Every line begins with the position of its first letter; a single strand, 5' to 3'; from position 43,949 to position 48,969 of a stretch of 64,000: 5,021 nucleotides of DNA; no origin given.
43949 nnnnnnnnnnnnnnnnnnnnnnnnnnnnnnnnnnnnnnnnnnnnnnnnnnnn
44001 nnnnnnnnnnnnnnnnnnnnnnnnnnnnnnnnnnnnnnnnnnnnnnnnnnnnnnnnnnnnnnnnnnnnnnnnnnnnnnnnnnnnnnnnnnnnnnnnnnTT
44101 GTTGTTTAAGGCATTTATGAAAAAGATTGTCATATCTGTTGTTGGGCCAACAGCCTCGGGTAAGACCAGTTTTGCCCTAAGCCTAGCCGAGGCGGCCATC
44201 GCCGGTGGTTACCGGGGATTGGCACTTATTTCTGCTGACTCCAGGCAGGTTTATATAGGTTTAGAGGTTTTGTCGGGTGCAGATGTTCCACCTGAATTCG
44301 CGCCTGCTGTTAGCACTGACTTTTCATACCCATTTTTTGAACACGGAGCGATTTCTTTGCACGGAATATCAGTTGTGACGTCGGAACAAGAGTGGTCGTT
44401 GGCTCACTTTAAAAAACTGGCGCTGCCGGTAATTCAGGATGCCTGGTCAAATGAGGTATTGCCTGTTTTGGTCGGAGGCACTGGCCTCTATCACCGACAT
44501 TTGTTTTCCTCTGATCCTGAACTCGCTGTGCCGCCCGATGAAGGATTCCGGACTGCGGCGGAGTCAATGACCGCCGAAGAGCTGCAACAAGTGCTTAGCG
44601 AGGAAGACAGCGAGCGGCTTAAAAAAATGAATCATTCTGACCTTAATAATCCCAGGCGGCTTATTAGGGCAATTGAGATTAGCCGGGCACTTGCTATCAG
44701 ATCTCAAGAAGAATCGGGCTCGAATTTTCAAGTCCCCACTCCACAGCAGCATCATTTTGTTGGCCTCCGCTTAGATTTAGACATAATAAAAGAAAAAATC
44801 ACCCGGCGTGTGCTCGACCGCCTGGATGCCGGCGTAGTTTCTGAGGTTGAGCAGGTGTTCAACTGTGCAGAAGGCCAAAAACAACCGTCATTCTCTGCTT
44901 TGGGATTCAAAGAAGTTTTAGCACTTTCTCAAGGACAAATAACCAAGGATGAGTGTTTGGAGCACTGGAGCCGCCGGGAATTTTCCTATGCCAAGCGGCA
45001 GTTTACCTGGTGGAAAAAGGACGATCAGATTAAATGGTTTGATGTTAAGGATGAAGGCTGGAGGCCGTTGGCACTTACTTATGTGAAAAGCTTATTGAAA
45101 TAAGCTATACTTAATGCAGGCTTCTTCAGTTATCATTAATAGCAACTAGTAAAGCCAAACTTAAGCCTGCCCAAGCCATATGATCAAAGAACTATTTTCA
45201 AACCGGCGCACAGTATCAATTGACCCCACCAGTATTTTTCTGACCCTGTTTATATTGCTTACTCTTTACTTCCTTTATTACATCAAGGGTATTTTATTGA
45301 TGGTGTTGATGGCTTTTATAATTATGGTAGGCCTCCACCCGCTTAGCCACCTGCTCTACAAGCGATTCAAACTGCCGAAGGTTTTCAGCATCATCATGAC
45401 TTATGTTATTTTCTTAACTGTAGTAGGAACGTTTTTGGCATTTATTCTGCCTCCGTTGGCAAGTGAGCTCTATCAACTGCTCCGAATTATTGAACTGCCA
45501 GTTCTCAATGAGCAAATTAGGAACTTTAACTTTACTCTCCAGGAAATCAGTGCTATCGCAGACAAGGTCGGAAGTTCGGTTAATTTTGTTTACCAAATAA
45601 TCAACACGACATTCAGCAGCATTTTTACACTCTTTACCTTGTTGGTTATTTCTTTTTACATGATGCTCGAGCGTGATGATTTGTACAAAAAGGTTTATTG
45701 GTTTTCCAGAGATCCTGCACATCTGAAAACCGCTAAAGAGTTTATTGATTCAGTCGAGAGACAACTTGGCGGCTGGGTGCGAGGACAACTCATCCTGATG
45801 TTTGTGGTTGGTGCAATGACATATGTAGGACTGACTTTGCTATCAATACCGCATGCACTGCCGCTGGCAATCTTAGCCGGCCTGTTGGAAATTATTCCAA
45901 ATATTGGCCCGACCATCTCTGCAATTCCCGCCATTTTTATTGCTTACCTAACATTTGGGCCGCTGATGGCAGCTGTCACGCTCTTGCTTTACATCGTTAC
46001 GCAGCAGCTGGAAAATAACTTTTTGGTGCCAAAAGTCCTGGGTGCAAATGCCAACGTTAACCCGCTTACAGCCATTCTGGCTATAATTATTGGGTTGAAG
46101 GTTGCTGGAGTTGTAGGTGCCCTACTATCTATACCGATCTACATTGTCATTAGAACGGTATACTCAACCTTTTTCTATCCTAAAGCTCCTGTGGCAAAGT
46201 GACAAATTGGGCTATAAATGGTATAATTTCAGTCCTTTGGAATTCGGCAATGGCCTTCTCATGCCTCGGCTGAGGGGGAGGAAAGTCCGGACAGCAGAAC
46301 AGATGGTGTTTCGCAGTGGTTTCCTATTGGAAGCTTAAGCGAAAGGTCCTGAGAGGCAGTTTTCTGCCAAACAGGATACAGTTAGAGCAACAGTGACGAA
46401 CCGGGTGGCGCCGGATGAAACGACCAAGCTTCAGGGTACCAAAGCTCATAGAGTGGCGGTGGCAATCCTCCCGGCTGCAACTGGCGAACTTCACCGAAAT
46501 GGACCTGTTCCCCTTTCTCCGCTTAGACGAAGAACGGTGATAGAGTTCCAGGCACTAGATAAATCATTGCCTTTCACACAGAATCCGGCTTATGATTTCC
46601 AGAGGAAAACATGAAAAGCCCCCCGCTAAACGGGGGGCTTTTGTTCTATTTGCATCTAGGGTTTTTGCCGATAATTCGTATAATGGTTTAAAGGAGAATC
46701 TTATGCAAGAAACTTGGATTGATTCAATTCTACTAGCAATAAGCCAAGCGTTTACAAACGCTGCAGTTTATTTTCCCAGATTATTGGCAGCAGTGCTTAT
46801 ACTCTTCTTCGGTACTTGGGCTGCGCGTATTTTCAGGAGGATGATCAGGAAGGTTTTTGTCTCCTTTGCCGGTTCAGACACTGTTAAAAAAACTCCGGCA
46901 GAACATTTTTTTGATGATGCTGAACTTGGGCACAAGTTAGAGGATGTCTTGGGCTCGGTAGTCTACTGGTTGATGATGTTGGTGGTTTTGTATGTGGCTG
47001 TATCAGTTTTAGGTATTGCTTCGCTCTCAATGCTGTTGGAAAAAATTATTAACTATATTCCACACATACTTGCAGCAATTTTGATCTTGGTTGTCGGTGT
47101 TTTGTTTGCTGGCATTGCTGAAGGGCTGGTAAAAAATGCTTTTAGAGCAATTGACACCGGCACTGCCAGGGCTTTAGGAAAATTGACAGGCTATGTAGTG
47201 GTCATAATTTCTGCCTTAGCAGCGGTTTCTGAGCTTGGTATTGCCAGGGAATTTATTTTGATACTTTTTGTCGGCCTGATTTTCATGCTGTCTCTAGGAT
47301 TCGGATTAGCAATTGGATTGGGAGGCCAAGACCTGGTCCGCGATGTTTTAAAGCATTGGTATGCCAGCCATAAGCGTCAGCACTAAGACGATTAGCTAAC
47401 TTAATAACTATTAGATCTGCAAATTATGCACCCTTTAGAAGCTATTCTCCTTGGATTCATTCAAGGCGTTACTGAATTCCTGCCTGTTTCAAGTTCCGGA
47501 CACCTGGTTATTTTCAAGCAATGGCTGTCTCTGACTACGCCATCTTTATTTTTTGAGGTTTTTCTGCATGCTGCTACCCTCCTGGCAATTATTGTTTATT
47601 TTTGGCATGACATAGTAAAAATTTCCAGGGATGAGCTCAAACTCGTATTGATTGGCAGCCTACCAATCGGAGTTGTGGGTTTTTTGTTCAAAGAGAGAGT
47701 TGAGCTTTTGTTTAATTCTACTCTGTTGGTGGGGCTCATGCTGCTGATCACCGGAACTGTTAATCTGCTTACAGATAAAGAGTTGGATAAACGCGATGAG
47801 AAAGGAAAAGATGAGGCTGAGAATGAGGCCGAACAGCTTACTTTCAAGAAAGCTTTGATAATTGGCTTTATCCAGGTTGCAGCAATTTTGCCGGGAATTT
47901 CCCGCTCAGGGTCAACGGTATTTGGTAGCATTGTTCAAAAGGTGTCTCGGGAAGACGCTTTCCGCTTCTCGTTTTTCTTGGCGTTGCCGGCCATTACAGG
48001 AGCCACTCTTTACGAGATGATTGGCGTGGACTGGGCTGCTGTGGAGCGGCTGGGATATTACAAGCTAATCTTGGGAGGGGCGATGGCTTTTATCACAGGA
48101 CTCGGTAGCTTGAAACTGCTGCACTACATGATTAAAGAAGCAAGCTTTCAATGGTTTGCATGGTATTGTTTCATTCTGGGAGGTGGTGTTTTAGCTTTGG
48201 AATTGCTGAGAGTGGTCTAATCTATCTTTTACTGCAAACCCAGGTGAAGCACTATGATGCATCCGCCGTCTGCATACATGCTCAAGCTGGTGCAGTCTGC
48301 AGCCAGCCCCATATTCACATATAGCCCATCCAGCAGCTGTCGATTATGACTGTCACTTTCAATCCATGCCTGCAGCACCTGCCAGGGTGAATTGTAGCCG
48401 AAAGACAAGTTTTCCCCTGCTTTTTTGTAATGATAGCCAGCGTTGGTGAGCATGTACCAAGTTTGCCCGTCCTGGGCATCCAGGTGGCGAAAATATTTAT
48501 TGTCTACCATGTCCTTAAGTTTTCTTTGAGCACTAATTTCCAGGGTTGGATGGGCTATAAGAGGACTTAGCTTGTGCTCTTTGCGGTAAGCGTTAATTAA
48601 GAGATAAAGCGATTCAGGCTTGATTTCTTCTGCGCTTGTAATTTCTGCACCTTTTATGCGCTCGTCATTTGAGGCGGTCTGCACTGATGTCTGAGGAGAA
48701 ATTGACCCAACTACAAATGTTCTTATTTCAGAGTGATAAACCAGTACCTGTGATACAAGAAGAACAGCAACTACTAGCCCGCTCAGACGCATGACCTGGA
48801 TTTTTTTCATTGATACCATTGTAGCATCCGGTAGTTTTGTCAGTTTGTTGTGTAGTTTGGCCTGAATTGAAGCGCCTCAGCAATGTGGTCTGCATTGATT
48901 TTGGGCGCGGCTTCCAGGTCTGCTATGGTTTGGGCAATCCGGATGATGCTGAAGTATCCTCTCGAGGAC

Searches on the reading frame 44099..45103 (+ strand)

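Call 23: search_protein_families(library=pfam, proteins=[window:44099-45103:+], max_evalue=0.001)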
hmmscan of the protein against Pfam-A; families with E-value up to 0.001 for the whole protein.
window:44099-45103:+ (334 aa): 2 families
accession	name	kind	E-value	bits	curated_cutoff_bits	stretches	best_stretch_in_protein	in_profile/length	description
PF01715.23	IPPT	-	1.6e-41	143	23.6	1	84-308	20-243/243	IPP transferase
PF01745.22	IPT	-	0.00066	19.6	20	0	12-67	4-53/233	Isopentenyl transferase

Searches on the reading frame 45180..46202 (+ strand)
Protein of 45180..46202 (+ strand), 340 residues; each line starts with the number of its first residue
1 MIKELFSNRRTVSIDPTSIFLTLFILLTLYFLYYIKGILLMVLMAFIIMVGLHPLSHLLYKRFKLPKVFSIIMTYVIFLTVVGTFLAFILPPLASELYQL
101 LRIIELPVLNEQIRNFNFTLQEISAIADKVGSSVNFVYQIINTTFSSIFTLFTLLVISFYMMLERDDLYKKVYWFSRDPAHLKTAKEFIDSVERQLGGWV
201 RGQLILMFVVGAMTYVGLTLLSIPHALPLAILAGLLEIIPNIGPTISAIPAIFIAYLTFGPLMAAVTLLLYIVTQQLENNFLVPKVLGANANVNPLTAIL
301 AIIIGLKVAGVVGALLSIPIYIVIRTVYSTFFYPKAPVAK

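Call 23: search_protein_families(library=pfam, proteins=[window:45180-46202:+], max_evalue=0.001)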
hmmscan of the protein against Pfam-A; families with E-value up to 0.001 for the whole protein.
window:45180-46202:+ (340 aa): 1 family
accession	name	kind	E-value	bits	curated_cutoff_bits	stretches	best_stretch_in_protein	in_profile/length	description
PF01594.21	AI-2E_transport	-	1.6e-55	189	34.3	1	22-330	5-325/327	AI-2E family transporter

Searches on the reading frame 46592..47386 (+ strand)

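Call 23: search_protein_families(library=pfam, proteins=[window:46592-47386:+], max_evalue=0.001)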
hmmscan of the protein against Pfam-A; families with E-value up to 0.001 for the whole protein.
window:46592-47386:+ (264 aa): 1 family
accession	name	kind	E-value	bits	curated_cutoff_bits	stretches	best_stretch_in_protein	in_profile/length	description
PF05552.17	MS_channel_1st_1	-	4.8e-17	62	22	2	145-187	3-45/50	Mechanosensitive ion channel, conserved TM helix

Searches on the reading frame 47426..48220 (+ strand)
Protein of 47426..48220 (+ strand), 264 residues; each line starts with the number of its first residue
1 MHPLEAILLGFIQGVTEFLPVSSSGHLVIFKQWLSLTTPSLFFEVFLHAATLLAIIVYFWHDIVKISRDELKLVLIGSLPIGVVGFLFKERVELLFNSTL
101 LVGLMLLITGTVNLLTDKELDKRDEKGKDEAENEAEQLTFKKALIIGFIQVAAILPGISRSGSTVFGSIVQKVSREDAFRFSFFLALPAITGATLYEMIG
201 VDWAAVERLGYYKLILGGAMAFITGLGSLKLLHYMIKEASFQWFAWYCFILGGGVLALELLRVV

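Call 23: search_protein_families(library=pfam, proteins=[window:47426-48220:+], max_evalue=0.001)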
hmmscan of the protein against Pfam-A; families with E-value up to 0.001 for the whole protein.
window:47426-48220:+ (264 aa): 1 family
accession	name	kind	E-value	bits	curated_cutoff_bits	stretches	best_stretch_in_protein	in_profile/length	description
PF02673.24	BacA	-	8.5e-73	245.6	33.4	1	6-252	1-255/257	Bacitracin resistance protein BacA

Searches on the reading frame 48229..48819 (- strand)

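Call 23: search_protein_families(library=pfam, proteins=[window:48229-48819:-], max_evalue=0.001)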
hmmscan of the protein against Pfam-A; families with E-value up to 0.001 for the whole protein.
window:48229-48819:- (196 aa): 1 family
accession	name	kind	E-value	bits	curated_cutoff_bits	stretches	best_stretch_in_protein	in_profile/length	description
PF00188.32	CAP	-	2.4e-12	48.2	21.1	1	74-175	3-103/117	Cysteine-rich secretory protein family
